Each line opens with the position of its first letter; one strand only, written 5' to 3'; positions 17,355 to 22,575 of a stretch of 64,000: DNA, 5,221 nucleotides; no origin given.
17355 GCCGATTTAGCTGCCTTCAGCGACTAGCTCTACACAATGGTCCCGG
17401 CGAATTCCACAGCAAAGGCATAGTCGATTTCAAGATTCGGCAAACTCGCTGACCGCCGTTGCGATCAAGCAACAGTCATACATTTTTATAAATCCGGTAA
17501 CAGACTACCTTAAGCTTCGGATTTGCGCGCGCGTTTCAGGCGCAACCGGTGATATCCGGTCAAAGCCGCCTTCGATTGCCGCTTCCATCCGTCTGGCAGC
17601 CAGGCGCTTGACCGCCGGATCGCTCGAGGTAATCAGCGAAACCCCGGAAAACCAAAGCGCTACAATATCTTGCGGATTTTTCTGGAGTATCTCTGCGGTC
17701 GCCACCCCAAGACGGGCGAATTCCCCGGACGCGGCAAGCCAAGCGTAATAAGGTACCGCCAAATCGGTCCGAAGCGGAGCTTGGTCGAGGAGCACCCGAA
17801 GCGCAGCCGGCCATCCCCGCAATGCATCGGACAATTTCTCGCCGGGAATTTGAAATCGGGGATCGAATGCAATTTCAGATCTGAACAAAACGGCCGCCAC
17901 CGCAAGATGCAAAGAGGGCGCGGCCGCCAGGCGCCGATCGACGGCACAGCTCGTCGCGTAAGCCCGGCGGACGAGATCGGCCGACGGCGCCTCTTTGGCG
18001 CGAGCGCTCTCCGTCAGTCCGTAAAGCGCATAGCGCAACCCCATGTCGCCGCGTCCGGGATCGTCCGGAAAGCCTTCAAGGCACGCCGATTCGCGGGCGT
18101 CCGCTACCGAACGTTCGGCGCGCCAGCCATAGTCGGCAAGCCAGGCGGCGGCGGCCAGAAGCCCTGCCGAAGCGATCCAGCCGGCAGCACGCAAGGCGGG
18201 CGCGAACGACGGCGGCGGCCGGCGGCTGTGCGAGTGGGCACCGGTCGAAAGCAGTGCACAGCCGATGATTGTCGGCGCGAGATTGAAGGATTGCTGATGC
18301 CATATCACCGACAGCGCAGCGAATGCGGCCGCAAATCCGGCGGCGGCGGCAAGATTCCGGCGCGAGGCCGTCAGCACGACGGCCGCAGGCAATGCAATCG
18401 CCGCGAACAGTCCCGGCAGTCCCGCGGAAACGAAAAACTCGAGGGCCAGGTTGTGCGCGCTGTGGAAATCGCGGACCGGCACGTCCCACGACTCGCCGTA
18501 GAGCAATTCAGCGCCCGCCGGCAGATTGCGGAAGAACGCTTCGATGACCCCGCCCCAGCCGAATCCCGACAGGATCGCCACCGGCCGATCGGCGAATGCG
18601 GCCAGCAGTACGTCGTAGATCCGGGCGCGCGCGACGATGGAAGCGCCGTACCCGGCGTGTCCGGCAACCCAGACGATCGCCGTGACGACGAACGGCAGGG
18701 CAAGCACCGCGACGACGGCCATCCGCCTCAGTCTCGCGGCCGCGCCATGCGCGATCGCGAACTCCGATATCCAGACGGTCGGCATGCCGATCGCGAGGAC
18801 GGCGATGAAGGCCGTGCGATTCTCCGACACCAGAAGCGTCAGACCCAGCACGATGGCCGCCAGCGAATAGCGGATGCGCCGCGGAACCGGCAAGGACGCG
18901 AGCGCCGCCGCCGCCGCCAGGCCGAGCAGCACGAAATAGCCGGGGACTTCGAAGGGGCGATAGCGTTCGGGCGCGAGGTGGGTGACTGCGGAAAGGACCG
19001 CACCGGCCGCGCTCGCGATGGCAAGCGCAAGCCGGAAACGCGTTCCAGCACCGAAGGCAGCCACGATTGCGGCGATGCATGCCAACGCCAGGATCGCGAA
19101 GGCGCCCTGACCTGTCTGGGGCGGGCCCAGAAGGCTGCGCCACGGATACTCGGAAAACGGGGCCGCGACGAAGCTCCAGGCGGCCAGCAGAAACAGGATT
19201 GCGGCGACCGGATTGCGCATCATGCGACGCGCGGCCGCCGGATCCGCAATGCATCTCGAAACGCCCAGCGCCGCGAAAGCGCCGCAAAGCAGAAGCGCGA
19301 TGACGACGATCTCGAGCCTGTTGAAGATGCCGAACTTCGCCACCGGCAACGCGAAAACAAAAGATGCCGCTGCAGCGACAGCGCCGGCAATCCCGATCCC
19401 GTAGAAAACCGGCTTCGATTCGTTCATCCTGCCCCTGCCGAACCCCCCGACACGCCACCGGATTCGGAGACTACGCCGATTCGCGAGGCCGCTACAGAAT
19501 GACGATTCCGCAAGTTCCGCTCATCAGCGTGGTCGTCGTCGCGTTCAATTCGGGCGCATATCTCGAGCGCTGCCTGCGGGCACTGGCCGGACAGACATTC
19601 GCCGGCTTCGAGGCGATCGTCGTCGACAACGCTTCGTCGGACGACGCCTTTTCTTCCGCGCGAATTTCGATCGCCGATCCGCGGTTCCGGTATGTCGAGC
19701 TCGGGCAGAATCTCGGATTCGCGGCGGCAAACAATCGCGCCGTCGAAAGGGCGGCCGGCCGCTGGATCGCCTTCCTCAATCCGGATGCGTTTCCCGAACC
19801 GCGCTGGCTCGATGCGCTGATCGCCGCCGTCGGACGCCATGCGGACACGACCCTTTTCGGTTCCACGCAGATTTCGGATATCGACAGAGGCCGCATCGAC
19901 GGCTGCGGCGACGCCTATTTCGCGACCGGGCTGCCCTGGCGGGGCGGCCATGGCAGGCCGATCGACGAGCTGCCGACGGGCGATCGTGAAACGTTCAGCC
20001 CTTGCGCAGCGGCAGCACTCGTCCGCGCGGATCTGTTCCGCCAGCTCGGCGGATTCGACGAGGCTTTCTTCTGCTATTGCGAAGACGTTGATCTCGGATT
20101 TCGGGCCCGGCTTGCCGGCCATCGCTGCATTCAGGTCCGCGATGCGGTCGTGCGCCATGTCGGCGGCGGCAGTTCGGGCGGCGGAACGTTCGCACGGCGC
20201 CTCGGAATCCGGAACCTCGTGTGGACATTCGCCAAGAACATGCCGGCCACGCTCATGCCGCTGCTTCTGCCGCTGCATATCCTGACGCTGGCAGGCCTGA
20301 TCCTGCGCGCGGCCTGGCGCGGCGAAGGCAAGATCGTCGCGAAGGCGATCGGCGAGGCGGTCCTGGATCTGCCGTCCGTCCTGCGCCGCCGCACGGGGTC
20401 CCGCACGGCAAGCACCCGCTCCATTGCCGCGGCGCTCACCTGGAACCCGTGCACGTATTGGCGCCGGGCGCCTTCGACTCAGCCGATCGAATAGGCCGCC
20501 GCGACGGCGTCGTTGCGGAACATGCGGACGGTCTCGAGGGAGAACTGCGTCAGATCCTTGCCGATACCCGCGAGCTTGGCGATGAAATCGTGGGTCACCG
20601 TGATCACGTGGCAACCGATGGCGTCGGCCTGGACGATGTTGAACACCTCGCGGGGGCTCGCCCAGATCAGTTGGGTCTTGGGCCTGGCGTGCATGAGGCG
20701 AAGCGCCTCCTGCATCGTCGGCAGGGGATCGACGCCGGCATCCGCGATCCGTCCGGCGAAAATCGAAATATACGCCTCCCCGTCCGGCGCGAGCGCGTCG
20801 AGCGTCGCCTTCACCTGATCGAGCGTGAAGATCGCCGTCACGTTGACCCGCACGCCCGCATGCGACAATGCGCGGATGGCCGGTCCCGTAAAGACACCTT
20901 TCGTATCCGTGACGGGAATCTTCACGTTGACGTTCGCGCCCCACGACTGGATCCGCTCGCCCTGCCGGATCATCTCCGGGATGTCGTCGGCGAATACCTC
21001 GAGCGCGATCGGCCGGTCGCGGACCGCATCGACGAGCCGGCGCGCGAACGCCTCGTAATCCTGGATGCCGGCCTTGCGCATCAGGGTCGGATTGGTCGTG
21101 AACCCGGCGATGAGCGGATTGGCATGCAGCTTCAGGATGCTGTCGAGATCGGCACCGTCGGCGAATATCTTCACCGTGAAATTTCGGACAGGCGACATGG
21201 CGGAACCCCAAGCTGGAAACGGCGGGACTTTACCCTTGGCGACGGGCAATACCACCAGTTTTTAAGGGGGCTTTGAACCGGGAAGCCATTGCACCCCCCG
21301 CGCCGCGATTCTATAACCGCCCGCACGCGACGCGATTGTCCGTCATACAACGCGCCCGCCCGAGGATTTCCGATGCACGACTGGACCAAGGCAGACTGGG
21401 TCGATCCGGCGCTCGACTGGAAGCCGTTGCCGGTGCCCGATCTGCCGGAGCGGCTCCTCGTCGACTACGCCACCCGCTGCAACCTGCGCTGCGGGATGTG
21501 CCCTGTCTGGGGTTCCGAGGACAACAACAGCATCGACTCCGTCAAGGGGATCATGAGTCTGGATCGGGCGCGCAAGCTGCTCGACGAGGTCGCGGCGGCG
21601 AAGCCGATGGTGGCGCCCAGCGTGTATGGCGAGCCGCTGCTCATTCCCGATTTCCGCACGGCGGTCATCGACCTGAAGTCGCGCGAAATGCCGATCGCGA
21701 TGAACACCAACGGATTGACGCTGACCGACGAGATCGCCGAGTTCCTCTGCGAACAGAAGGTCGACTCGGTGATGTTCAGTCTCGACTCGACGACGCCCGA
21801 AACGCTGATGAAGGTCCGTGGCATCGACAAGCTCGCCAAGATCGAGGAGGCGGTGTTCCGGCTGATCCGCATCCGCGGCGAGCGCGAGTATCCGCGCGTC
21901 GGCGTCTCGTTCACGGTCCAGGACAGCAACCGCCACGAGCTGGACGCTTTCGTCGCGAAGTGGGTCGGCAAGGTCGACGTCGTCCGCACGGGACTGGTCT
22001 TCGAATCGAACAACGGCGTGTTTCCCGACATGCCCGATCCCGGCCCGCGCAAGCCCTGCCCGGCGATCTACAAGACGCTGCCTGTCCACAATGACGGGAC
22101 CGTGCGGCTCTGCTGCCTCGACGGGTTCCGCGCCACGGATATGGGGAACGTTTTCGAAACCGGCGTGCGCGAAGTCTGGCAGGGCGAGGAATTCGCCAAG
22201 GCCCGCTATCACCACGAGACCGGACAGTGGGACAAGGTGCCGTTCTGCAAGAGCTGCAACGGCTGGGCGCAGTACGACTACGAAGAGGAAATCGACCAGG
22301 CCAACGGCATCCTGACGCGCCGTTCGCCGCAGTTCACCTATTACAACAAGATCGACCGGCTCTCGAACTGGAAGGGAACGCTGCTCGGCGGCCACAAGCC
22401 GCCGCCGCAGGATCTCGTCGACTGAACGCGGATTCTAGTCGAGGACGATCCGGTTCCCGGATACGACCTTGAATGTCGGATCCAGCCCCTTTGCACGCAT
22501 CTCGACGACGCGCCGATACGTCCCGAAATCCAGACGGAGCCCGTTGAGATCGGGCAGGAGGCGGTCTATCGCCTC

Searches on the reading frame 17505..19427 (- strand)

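Call 10: search_protein_families(library=pfam, proteins=[window:17505-19427:-], max_evalue=0.001)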
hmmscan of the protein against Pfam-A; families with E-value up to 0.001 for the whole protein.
window:17505-19427:- (640 aa): 1 family
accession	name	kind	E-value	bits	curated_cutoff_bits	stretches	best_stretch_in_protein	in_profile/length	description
PF04932.20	Wzy_C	-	4.7e-08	33.4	31.7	1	189-343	1-148/149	O-Antigen ligase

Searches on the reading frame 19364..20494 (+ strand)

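Call 10: search_protein_families(library=pfam, proteins=[window:19364-20494:+], max_evalue=0.001)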
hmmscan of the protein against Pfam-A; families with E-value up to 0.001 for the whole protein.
window:19364-20494:+ (376 aa): 3 families
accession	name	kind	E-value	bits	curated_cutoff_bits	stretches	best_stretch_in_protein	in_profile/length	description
PF00535.33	Glycos_transf_2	-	3.9e-24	85.9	23.3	1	55-181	1-128/168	Glycosyl transferase family 2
PF13641.12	Glyco_tranf_2_3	-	3.6e-15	57.1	27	1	54-268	3-214/230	Glycosyltransferase like family 2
PF10111.15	Glyco_tranf_2_2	-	5.2e-07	29.9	27.3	0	66-151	14-101/276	Glycosyltransferase like family 2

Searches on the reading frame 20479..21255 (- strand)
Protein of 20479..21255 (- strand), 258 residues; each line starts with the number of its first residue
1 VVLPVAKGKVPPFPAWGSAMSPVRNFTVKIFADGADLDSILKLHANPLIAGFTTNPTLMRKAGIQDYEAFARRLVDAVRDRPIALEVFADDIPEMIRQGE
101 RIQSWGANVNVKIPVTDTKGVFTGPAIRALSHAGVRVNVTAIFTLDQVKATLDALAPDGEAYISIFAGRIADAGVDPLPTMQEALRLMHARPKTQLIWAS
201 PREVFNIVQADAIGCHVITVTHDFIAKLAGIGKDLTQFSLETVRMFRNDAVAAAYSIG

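Call 10: search_protein_families(library=pfam, proteins=[window:20479-21255:-], max_evalue=0.001)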
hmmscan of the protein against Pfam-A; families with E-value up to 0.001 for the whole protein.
window:20479-21255:- (258 aa): 1 family
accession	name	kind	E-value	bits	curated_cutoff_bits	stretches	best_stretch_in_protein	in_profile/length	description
PF00923.25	TAL_FSA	-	7.4e-45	153.9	27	1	30-251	1-279/285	Transaldolase/Fructose-6-phosphate aldolase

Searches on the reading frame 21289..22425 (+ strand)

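Call 10: search_protein_families(library=pfam, proteins=[window:21289-22425:+], max_evalue=0.001)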
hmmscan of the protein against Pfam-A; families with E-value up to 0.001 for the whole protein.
window:21289-22425:+ (378 aa): 2 families
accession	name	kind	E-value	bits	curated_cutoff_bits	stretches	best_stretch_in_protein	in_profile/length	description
PF04055.27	Radical_SAM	-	7.5e-16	59.2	29.5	1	62-195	5-139/166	Radical SAM superfamily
PF13186.11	SPASM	-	4.9e-12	46.4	21.5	1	257-324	1-67/67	Iron-sulfur cluster-binding domain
